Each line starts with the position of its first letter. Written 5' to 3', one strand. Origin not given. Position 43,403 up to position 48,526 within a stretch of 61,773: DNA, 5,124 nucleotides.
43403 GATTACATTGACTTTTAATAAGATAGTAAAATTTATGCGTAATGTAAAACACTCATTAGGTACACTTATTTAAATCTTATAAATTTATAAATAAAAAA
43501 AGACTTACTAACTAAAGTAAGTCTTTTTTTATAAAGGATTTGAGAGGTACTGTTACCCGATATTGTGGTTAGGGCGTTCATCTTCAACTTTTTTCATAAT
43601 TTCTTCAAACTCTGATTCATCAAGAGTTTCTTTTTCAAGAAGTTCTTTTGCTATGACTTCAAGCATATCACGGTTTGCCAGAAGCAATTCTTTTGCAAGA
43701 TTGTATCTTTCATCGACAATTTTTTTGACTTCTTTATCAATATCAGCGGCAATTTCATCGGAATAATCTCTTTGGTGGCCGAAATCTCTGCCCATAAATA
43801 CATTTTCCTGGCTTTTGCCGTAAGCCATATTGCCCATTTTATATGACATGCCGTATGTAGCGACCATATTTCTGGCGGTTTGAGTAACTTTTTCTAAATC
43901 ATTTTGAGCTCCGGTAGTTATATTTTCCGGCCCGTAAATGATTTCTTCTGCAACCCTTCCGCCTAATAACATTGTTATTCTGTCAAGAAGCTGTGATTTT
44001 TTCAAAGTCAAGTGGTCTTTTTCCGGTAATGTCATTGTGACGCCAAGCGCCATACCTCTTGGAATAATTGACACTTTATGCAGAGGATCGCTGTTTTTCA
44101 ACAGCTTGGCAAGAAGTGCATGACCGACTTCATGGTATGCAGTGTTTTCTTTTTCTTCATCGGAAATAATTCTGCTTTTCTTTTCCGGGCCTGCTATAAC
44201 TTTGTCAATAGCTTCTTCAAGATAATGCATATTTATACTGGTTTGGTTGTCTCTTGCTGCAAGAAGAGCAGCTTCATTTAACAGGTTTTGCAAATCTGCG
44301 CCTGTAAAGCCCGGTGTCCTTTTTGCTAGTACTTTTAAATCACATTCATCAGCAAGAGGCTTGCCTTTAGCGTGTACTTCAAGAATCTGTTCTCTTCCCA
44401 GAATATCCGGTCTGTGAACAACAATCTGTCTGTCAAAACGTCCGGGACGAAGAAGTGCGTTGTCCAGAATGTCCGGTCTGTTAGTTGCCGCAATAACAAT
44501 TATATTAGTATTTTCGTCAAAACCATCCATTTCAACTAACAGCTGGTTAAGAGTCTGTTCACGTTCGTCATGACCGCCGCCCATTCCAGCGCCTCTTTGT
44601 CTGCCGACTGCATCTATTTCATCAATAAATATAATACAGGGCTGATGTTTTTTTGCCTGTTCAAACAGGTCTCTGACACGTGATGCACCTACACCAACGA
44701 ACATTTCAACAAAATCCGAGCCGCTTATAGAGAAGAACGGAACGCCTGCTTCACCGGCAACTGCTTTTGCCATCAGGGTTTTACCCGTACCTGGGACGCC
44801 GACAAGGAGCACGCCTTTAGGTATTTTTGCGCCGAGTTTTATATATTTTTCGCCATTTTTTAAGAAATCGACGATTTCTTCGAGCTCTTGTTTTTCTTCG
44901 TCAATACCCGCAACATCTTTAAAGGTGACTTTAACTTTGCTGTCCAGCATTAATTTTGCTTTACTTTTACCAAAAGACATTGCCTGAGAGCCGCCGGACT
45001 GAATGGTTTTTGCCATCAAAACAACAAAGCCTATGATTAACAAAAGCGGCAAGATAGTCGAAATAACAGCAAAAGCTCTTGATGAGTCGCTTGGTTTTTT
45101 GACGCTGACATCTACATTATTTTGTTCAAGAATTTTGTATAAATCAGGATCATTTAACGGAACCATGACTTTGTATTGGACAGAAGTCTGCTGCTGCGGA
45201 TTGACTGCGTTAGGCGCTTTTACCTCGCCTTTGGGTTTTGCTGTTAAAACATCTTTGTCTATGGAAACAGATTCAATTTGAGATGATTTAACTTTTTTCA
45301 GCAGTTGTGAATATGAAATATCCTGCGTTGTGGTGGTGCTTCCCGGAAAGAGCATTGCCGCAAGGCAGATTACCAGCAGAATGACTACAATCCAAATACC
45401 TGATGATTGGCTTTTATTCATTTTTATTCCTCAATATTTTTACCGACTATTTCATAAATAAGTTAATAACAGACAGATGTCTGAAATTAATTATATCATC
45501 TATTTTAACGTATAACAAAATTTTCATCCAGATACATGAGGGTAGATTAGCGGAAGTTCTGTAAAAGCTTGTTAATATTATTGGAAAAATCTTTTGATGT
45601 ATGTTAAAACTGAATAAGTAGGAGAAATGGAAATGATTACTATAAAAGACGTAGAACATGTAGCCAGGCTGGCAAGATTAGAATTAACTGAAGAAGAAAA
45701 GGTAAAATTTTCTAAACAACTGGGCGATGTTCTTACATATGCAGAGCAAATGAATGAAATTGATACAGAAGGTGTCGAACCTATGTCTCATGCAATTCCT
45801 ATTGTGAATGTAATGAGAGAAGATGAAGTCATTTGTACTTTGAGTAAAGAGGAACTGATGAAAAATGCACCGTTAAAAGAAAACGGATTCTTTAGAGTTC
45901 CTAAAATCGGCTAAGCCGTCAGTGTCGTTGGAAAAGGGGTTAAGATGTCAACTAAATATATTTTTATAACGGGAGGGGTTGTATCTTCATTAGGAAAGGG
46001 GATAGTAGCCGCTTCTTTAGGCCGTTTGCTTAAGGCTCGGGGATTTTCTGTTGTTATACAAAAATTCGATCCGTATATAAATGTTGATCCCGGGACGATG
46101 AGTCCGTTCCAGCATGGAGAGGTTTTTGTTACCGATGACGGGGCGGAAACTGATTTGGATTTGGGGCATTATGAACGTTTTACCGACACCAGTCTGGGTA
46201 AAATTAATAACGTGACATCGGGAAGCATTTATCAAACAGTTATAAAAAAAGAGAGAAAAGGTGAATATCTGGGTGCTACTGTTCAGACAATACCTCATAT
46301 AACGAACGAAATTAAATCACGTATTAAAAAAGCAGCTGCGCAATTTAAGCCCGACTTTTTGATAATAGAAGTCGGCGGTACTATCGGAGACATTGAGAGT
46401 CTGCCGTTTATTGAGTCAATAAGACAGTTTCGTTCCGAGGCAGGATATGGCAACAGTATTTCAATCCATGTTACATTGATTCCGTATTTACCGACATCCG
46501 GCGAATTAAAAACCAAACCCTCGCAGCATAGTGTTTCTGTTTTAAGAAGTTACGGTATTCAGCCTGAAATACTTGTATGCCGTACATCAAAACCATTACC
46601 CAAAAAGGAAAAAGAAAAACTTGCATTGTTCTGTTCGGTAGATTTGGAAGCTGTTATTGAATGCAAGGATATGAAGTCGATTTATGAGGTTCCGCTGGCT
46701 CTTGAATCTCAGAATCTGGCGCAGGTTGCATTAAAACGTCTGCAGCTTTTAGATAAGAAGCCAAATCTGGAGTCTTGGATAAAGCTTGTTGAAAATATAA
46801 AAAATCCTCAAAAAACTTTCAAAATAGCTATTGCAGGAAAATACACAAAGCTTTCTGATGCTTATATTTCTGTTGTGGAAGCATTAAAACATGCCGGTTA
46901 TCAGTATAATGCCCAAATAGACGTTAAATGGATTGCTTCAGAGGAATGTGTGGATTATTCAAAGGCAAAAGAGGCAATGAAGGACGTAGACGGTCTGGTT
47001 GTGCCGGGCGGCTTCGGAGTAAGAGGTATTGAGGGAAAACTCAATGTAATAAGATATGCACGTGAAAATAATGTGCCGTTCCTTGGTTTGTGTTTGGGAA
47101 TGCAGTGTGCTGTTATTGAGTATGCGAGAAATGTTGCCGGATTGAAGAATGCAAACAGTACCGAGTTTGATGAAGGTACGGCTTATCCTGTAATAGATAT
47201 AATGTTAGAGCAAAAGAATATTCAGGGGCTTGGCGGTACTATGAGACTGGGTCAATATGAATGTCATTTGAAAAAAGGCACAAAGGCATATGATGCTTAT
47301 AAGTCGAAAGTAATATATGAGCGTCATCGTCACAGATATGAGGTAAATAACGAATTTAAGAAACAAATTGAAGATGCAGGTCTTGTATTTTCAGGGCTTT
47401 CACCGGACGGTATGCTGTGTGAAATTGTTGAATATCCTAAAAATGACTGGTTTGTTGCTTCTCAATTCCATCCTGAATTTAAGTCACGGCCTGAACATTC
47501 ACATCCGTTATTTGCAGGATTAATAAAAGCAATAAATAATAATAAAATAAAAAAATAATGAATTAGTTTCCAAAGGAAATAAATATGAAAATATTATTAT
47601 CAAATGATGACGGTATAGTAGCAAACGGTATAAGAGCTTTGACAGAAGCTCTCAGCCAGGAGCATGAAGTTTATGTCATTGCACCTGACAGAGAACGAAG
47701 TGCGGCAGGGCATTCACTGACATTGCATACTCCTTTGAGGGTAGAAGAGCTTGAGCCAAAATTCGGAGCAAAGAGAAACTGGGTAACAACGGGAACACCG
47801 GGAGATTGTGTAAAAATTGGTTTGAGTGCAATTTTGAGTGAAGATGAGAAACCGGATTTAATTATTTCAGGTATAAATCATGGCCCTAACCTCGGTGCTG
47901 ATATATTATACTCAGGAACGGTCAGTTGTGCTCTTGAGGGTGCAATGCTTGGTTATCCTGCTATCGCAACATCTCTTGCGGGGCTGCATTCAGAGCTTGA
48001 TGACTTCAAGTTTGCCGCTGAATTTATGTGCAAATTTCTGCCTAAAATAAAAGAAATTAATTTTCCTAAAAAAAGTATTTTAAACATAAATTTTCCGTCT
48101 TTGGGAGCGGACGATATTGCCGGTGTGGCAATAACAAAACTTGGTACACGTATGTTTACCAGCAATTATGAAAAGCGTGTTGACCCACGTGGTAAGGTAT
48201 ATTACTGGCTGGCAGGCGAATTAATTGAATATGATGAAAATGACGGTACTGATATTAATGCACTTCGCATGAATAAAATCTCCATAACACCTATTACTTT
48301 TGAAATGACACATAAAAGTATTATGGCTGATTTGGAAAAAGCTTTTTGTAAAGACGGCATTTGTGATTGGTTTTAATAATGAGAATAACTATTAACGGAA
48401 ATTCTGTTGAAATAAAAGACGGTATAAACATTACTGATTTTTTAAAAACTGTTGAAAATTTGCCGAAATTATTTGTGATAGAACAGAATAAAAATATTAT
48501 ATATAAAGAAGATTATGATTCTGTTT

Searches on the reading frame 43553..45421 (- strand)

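Call 85: search_protein_families(library=pfam, proteins=[window:43553-45421:-], max_evalue=0.00001)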
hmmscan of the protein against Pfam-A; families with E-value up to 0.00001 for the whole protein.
window:43553-45421:- (622 aa): 4 families
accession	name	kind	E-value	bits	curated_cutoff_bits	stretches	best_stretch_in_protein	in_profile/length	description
PF01434.24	Peptidase_M41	-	1.2e-74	250.8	29.9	1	417-608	1-191/191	Peptidase family M41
PF00004.35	AAA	-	4.7e-48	163.4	21.2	1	204-335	1-129/131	ATPase family associated with various cellular activities (AAA)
PF06480.20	FtsH_ext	-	2.5e-14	53.8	25.5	1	9-110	3-103/103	FtsH Extracellular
PF17862.7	AAA_lid_3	-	2.7e-14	52.8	27.2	1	361-403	3-45/45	AAA+ lid domain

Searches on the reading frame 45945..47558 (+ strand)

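Call 85: search_protein_families(library=pfam, proteins=[window:45945-47558:+], max_evalue=0.00001)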
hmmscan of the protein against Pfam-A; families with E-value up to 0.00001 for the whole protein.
window:45945-47558:+ (537 aa): 3 families
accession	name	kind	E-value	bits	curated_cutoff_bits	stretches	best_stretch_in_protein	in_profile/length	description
PF06418.20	CTP_synth_N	-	4.7e-126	420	26.1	1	4-268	1-265/265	CTP synthase N-terminus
PF00117.34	GATase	-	6.9e-40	137.2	22.8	1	303-528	2-189/190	Glutamine amidotransferase class-I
PF07722.19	Peptidase_C26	-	1.6e-06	28.5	20.5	0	366-511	95-219/219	Peptidase C26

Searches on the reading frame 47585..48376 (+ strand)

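Call 85: search_protein_families(library=pfam, proteins=[window:47585-48376:+], max_evalue=0.00001)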
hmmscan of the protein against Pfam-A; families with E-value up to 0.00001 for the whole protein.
window:47585-48376:+ (263 aa): 1 family
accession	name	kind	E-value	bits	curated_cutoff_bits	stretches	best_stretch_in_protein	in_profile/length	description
PF01975.23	SurE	-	7.9e-64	215.4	22.1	1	3-191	1-187/189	Survival protein SurE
